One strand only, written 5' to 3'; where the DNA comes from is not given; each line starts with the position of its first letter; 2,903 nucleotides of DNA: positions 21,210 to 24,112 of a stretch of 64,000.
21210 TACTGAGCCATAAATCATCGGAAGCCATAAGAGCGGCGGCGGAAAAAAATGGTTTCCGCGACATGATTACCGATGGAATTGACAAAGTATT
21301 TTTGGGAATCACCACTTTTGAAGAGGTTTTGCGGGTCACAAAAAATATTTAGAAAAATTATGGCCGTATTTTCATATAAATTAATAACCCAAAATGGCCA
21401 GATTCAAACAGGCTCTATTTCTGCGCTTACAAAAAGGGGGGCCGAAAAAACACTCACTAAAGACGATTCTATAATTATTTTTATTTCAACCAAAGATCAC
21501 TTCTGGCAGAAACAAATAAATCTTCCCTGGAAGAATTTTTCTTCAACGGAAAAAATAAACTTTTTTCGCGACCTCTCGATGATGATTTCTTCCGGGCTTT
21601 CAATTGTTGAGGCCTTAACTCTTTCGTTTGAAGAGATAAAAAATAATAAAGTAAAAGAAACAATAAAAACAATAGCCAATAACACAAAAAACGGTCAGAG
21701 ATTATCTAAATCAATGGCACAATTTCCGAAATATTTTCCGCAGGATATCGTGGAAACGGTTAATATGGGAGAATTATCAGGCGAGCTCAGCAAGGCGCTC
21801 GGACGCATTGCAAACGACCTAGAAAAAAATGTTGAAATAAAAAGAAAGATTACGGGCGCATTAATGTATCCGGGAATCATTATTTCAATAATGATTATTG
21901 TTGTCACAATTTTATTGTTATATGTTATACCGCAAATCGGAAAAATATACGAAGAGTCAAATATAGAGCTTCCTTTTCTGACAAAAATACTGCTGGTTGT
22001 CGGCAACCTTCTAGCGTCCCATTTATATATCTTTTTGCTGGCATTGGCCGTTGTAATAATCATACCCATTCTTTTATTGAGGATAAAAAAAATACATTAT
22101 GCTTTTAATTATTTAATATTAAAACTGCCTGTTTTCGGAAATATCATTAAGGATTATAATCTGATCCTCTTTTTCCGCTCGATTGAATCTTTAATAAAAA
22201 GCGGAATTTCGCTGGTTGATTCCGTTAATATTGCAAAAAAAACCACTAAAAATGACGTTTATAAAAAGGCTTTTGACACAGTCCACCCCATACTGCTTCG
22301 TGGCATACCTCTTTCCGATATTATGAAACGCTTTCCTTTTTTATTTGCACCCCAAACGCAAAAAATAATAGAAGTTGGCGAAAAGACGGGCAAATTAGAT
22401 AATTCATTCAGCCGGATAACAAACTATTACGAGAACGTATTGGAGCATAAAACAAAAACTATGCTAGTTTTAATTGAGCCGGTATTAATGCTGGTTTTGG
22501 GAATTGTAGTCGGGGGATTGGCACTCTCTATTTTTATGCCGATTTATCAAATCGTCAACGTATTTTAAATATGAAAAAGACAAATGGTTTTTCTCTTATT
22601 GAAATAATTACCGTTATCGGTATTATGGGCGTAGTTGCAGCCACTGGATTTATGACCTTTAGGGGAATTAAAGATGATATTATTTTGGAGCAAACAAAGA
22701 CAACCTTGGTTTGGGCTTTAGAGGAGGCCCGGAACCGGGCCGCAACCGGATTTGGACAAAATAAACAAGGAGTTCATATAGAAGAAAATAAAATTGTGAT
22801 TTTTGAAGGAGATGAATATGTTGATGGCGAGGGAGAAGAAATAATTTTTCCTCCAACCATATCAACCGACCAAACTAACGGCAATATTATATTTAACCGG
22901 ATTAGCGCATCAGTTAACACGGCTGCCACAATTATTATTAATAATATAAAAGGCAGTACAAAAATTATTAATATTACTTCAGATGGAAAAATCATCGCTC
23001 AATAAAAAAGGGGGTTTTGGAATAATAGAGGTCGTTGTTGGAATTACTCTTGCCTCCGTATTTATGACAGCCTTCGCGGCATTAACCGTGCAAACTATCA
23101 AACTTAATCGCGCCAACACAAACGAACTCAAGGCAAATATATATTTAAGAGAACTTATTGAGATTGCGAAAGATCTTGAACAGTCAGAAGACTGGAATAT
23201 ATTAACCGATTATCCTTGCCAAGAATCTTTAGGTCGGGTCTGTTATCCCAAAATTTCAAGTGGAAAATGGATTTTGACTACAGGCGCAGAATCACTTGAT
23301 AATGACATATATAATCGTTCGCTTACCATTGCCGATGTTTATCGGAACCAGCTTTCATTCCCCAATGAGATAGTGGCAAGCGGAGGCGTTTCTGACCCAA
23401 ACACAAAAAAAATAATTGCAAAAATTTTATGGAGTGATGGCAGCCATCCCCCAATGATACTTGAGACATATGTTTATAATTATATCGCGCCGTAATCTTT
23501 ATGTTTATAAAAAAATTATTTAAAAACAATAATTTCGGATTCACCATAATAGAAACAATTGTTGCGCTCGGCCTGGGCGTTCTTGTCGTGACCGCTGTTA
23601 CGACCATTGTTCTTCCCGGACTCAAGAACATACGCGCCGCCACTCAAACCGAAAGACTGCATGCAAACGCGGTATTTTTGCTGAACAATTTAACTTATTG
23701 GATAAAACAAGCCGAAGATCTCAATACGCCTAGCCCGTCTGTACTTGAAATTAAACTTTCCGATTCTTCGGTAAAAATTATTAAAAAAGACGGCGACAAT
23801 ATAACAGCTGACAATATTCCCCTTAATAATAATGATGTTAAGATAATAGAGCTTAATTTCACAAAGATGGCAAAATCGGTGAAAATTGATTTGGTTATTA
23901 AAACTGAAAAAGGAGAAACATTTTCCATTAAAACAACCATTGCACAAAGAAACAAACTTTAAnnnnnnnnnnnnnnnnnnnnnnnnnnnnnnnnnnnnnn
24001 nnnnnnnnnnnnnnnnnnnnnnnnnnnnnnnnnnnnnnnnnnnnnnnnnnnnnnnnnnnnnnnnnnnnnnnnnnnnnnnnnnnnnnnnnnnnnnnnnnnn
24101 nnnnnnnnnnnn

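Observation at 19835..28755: Compact type IV pilus locus: PilB, PilC, three or four pilins, then a 1207-aa membrane-anchored multi-domain adhesin preceded by an inverted repeat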

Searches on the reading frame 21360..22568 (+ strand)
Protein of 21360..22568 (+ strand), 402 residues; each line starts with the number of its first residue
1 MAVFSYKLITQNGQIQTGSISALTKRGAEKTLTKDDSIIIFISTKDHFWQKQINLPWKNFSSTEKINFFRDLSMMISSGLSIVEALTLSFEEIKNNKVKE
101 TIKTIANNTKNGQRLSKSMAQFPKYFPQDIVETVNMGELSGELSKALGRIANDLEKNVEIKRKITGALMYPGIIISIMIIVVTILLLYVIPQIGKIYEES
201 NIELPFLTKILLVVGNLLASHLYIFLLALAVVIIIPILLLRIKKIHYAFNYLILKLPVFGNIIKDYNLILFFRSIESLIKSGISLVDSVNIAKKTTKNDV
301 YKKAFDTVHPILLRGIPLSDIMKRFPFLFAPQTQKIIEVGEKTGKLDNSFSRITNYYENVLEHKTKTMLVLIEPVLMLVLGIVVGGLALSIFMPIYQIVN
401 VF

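Call 3: search_protein_families(library=pfam, proteins=[window:21360-22568:+], max_evalue=0.01)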
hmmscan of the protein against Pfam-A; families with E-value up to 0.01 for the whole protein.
window:21360-22568:+ (402 aa): 3 families
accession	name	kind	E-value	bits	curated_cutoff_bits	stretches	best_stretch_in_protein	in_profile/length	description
PF00482.28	T2SSF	-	6e-51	172.1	25.2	2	68-191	1-125/125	Type II secretion system (T2SS), protein F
PF22749.2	Arb2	-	6.9e-05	22.8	26.8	1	3-109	103-202/260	Arb2 domain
PF20990.2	DUF2207_C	-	0.0076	16.4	33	1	88-244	44-187/247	Predicted membrane protein (DUF2207) C-terminal domain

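Call 28: search_protein_families(library=ncbifam, proteins=[window:21360-22568:+], max_evalue=0.01)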
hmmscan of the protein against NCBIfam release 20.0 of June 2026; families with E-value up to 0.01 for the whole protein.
window:21360-22568:+ (402 aa): 6 families
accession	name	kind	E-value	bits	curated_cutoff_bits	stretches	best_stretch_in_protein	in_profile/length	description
TIGR02120.1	GspF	equivalog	8.9e-79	265.6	424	1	4-400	1-399/401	type II secretion system inner membrane protein GspF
NF007861.0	PRK10573.1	equivalog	6.3e-69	233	401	1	3-401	6-397/401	protein transport protein HofC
NF052607.1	T4PiliAsmPilCThrm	equivalog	1.3e-67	228.6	700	1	1-400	1-402/406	type IV pilus assembly protein PilC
NF052606.1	T4PiliAsmPilCMyx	equivalog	3.7e-55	187.4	700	1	2-399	20-415/419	type IV pilus assembly protein PilC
NF047826.1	T3SSXpsF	equivalog_domain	1.7e-47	162.1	650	1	1-401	1-403/405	type II secretion system protein XpsF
NF041012.2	T4P_ComGB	equivalog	7.4e-47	160.3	240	1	64-400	2-332/332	competence type IV pilus assembly protein ComGB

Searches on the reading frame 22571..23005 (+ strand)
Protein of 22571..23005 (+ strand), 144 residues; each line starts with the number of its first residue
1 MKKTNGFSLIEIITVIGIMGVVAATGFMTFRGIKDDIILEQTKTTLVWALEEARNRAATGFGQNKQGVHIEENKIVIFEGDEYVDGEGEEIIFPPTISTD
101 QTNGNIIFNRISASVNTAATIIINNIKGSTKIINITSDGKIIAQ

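Call 3: search_protein_families(library=pfam, proteins=[window:22571-23005:+], max_evalue=0.01)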
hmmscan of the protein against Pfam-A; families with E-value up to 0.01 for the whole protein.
window:22571-23005:+ (144 aa): 1 family
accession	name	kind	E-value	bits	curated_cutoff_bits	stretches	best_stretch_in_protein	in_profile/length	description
PF07963.17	N_methyl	-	1.7e-05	24.6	21.2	1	1-25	1-25/27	Prokaryotic N-terminal methylation motif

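Call 28: search_protein_families(library=ncbifam, proteins=[window:22571-23005:+], max_evalue=0.01)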
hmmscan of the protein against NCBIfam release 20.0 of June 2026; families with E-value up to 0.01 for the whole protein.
window:22571-23005:+ (144 aa): 6 families
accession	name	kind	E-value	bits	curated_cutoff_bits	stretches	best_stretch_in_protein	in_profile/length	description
TIGR01708.2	typeII_sec_gspH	equivalog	1.8e-06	28.1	80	1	5-59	2-56/169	type II secretion system minor pseudopilin GspH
NF007800.0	PRK10506.1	equivalog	4.1e-06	26.7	158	1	1-133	5-142/163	prepilin peptidase-dependent protein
TIGR02532.1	IV_pilin_GFxxxE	domain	9.5e-05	22.1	16.3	1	5-25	2-22/24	prepilin-type N-terminal cleavage/methylation domain-containing protein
NF007862.0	PRK10574.1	equivalog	0.0012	18.9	138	1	1-32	1-32/145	prepilin peptidase-dependent pilin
NF040982.1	ComGD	equivalog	0.0015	19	70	1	5-128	2-123/139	competence type IV pilus minor pilin ComGD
NF041013.1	T4P_ComGE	equivalog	0.0016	18.5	49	1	2-76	1-75/83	competence type IV pilus minor pilin ComGE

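Call 62: search_solved_structures(query=A2, max_evalue=1)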
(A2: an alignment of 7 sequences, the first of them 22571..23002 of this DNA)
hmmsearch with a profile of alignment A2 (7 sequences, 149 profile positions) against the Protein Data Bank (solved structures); distinct sequences matched with E-value up to 1: 25.
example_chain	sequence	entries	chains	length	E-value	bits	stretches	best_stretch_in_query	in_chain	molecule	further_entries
9egp_A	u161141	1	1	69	1.2e-08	37.9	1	3-49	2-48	Geopilin domain 1 protein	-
7tgg_A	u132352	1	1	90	1.2e-08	37.7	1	3-62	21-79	Geopilin domain 1 protein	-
9laa_A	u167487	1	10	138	5.9e-08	35.6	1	4-78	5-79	Type IV pilin protein PilA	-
9lab_B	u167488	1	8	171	1.6e-06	30.9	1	6-43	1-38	MSHA major pilin subunit MshA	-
2m7g_A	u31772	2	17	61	5.1e-06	29.3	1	12-62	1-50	Geopilin domain 1 protein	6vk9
6gv9_A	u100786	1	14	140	2.3e-05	27.1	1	12-51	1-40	Prepilin peptidase-dependent protein D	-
8tj2_C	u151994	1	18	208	2.5e-05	27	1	12-58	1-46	Type IV major pilin protein PilA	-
1oqw_A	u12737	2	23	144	9.3e-05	25.2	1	12-70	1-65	Fimbrial protein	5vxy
5kua_A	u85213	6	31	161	0.00024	23.8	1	12-47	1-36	pilin | Neisseria meningitidis PilE variant SB-GATDH | Neisseria meningitidis PilE, SB-DATDH variant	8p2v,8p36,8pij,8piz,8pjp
8p3b_A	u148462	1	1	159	0.00026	23.7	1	12-47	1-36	Fimbrial protein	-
2hi2_A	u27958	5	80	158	0.00026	23.7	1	12-47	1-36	Fimbrial protein | PilA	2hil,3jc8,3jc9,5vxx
8tum_e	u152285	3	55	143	0.0003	23.5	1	12-129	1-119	Type IV major pilin protein PilA | Pilin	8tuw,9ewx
1ay2_A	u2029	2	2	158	0.0003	23.5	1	12-47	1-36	TYPE 4 PILIN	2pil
6xxd_A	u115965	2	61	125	0.0021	20.8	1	12-43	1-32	PilA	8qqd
8pfb_G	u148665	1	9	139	0.0031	20.2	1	12-42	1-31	Type IV pilin PilE1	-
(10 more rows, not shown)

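Call 67: find_homologous_proteins(query=A2, max_evalue=0.001)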
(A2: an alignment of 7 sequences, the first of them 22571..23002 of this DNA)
Query A2 (7 sequences) (144 aa, profile of the alignment): 89 proteins with E <= 0.001 among 8000 candidates.
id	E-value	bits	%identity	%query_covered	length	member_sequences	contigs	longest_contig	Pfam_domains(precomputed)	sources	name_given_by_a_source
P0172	9.3e-58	212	100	100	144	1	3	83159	-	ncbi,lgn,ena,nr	ncbi:MAG: hypothetical protein Athens071424_12 [Parcubacteria group bacterium Athens0714_24]|nr:MAG:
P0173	1.7e-56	208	65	99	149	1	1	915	PF07963.18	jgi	jgi:prepilin-type N-terminal cleavage/methylation domain-containing protein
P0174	9.6e-55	202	63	99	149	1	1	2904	PF07963.18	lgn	-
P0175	5.9e-51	190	33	99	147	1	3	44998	PF07963.18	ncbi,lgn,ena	ncbi:MAG: prepilin-type N-terminal cleavage/methylation domain-containing protein [Patescibacteria g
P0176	4.5e-50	187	34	98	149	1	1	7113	PF07963.18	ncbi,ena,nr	ncbi:MAG: type II secretion system protein [Candidatus Spechtbacterales bacterium]|nr:type II secret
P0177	3.4e-49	184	60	97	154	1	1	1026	-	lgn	-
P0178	1.7e-46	175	56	97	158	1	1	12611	PF07963.18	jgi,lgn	jgi:prepilin-type N-terminal cleavage/methylation domain-containing protein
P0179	3.7e-45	171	31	96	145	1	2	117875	-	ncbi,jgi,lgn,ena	ncbi:MAG: type II secretion system protein [Candidatus Paceibacterota bacterium]|jgi:prepilin-type N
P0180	5.1e-38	148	29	92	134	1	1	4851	-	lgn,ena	-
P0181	2.2e-37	146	46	98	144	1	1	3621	PF07963.18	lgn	-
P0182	4.3e-35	138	49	100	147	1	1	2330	PF07963.18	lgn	-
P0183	1.7e-28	117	29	93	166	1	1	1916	-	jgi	jgi:prepilin-type N-terminal cleavage/methylation domain-containing protein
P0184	7.2e-15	73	25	95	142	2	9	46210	-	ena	-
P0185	1.0e-14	72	24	90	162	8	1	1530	-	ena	-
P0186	2.0e-14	71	28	84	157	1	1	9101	-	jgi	-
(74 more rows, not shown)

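Call 76: predict_structure(alignment_id=A6)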
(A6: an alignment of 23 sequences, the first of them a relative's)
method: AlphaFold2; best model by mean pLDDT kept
length: 144 residues; sequences in the alignment: 23
mean_pLDDT: 89.6   pTM: 0.74
mean pLDDT of the five models: 89.6, 89.2, 88.9, 87.6, 87.2
residues with pLDDT >= 90: 97; 70-90: 40; 50-70: 4; < 50: 3
segments of 3 or more residues with pLDDT < 50: 1-3
pLDDT, mean of each block of 10 residues (from residue 1): 61 86 79 88 96 94 93 95 92 94 93 93 92 95 93
secondary structure, 60 per line:
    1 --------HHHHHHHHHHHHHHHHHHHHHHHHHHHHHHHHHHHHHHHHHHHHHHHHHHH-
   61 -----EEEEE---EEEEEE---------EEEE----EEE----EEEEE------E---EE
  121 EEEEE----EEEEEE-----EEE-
elements in order: H9-59 E66-70 E74-79 E89-92 E97-99 E104-108 E119-125 E130-135 E141-143

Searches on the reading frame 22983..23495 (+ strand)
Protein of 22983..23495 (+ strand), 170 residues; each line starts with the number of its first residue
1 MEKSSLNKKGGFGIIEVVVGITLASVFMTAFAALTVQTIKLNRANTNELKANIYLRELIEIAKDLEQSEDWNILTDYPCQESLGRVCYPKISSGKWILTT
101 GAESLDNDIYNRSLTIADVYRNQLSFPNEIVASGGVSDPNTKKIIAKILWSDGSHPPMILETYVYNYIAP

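Call 3: search_protein_families(library=pfam, proteins=[window:22983-23495:+], max_evalue=0.01)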
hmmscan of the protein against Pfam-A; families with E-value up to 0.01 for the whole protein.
window:22983-23495:+ (170 aa): 1 family
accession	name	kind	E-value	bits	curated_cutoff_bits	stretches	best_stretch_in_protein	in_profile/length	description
PF07963.17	N_methyl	-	0.0013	18.7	21.2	1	7-30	2-25/27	Prokaryotic N-terminal methylation motif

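Call 28: search_protein_families(library=ncbifam, proteins=[window:22983-23495:+], max_evalue=0.01)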
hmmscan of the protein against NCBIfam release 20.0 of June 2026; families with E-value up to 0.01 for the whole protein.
window:22983-23495:+ (170 aa): 1 family
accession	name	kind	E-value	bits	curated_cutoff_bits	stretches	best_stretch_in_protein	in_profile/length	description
TIGR02523.1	type_IV_pilV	equivalog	0.0093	16.5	52.2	0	11-61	3-53/139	type IV pilus modification protein PilV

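Call 63: search_solved_structures(query=A3, max_evalue=1)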
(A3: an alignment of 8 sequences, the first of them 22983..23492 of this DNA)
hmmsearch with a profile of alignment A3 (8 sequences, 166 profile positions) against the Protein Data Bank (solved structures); distinct sequences matched with E-value up to 1: 5.
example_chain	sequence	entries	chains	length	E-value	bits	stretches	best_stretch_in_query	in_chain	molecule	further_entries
8gyr_B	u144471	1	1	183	0.035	17.1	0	108-160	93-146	LigA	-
8gyr_A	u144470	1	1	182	0.036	17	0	108-160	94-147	Leptospira Immunoglobulin-like protein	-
9egp_A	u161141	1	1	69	0.08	15.9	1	5-33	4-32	Geopilin domain 1 protein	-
7tgg_A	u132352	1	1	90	0.25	14.3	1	5-32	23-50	Geopilin domain 1 protein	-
9laa_A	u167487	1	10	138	0.7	12.8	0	5-30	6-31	Type IV pilin protein PilA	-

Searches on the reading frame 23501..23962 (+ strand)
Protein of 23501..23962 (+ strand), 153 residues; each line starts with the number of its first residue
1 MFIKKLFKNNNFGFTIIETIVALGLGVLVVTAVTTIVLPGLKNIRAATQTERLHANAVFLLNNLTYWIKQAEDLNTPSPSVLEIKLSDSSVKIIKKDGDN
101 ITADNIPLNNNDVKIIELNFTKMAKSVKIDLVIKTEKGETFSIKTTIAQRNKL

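Call 3: search_protein_families(library=pfam, proteins=[window:23501-23962:+], max_evalue=0.01)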
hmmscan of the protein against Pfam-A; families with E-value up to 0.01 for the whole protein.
window:23501-23962:+ (153 aa): 2 families
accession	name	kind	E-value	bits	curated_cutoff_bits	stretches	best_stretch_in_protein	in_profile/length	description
PF22783.1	BapA_N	-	5.3e-05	23.3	27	1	71-147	19-92/123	BapA, prefix-like domain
PF07963.17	N_methyl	-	0.00093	19.1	21.2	1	9-33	2-26/27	Prokaryotic N-terminal methylation motif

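Call 28: search_protein_families(library=ncbifam, proteins=[window:23501-23962:+], max_evalue=0.01)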
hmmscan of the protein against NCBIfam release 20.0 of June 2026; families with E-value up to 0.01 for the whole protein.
window:23501-23962:+ (153 aa): 3 families
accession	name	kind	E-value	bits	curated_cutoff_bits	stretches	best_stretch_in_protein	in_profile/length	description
NF041013.1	T4P_ComGE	equivalog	0.00044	20.3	49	1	9-65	1-53/83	competence type IV pilus minor pilin ComGE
NF033677.1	biofilm_BapA_N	domain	0.0058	16.5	35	0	74-101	20-47/64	BapA prefix-like domain-containing protein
NF007848.0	PRK10557.1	equivalog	0.008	15.5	120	0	7-54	6-53/192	prepilin peptidase-dependent protein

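Call 64: search_solved_structures(query=A4, max_evalue=1)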
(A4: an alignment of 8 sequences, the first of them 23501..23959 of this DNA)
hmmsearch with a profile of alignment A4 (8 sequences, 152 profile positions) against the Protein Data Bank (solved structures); distinct sequences matched with E-value up to 1: 11.
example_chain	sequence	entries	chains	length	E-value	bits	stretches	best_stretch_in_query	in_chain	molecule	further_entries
9egp_A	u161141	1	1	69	0.019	17.8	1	7-31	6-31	Geopilin domain 1 protein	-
7tgg_A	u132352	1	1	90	0.044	16.6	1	7-31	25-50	Geopilin domain 1 protein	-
8yke_A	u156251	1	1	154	0.045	16.6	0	69-110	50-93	YSIRK signal domain/LPXTG anchor domain surface protein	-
9laa_A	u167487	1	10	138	0.081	15.8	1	4-30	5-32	Type IV pilin protein PilA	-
4l3f_A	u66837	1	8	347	0.1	15.4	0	93-141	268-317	Internalin K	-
8qqj_J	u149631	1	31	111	0.27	14.1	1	17-101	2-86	Type IV narrow pilus major component PilA5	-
6ynw_P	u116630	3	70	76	0.32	13.9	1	4-29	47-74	subunit c | ATP synthase F0 subunit 9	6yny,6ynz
8pfb_G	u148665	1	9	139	0.35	13.7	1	12-81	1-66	Type IV pilin PilE1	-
4xkj_A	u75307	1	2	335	0.67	12.8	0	53-108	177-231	D-lactate dehydrogenase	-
2jz6_A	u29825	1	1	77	0.8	12.5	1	59-93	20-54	50S ribosomal protein L28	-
1fi4_A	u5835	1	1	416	0.83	12.5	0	59-97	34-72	MEVALONATE 5-DIPHOSPHATE DECARBOXYLASE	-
